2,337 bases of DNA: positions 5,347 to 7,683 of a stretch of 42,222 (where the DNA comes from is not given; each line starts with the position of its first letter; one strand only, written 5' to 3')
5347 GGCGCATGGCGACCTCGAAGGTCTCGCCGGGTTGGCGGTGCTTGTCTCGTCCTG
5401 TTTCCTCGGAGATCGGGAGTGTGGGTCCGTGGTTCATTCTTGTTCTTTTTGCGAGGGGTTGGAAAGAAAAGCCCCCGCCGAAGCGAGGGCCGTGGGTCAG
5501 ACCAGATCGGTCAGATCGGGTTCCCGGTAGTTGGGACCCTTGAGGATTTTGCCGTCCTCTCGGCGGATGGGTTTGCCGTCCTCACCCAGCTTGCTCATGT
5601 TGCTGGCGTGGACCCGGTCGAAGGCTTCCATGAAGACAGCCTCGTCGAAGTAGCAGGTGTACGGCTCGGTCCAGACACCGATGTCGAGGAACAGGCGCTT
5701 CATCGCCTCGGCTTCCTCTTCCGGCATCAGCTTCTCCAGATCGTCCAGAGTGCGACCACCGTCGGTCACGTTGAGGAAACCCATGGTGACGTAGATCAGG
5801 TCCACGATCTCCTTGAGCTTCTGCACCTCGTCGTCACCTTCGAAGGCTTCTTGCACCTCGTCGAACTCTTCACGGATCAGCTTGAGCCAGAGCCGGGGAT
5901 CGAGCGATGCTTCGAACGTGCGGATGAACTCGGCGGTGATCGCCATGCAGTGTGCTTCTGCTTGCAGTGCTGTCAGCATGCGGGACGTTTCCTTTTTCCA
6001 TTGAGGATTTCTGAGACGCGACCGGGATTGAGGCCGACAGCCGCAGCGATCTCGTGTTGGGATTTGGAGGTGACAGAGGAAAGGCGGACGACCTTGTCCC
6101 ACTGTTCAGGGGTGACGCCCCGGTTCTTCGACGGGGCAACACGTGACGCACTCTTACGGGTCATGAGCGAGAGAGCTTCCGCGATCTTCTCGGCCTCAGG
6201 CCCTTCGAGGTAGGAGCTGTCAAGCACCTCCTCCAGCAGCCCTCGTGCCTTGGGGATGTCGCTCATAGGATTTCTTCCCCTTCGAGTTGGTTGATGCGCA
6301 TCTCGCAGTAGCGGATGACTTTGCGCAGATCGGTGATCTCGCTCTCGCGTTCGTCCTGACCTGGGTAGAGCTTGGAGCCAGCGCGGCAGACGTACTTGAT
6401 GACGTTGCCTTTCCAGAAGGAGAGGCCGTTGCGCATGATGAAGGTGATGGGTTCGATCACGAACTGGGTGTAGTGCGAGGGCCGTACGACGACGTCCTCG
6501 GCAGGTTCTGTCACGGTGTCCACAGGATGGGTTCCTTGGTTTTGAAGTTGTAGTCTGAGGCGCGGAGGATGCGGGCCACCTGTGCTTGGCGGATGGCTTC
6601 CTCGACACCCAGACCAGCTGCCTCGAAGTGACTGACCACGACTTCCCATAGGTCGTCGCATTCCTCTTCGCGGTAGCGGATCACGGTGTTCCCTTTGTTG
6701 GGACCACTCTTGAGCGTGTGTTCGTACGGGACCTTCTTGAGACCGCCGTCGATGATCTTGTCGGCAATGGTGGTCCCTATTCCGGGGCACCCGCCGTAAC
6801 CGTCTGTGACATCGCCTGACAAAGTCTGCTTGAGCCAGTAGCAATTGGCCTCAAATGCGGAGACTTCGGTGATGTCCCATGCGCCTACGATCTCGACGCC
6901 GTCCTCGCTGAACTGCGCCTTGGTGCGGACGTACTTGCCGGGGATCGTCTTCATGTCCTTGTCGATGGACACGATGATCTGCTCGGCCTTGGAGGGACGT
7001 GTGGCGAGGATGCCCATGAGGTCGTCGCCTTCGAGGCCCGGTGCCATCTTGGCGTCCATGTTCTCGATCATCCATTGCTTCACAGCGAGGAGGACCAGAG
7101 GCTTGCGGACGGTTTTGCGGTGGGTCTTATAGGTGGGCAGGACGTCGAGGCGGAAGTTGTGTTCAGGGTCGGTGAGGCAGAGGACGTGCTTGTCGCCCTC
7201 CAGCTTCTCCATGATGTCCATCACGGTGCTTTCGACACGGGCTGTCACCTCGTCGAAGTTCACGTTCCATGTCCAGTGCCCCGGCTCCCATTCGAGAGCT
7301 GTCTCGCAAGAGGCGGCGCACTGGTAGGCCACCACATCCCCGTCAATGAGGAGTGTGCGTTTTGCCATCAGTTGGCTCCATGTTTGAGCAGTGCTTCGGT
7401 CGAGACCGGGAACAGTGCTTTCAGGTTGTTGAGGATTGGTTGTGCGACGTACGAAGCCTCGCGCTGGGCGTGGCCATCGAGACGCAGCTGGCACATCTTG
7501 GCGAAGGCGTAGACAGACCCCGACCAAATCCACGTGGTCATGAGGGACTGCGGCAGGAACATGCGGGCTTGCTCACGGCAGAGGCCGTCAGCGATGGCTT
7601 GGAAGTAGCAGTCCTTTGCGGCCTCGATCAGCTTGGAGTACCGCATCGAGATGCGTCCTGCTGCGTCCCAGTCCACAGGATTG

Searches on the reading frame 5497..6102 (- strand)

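Call 70: search_protein_families(library=pfam, proteins=[window:5497-6102:-], max_evalue=0.01)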
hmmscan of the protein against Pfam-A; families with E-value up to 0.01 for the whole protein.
window:5497-6102:- (201 aa): 1 family
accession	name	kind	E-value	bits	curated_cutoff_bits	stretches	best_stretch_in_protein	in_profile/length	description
PF01503.22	PRA-PH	-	3e-07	31.2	21.3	1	67-112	27-70/86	Phosphoribosyl-ATP pyrophosphohydrolase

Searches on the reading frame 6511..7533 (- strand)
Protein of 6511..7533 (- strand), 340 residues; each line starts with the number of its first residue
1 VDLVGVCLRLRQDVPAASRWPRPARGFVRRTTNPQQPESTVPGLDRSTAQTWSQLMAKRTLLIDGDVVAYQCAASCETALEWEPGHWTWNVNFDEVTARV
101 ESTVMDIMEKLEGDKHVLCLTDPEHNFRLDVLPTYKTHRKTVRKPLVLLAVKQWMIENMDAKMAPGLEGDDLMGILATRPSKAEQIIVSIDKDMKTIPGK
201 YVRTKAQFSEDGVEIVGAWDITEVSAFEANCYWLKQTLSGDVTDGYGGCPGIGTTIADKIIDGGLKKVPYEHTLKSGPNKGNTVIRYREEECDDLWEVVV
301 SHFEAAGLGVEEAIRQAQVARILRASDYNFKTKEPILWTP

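Call 70: search_protein_families(library=pfam, proteins=[window:6511-7533:-], max_evalue=0.01)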
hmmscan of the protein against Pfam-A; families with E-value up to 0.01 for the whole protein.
window:6511-7533:- (340 aa): 1 family
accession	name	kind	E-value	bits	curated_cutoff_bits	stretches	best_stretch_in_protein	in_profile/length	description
PF02739.22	5_3_exonuc_N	-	4.3e-12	46.5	34.3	1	61-202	3-142/164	5'-3' exonuclease, N-terminal resolvase-like domain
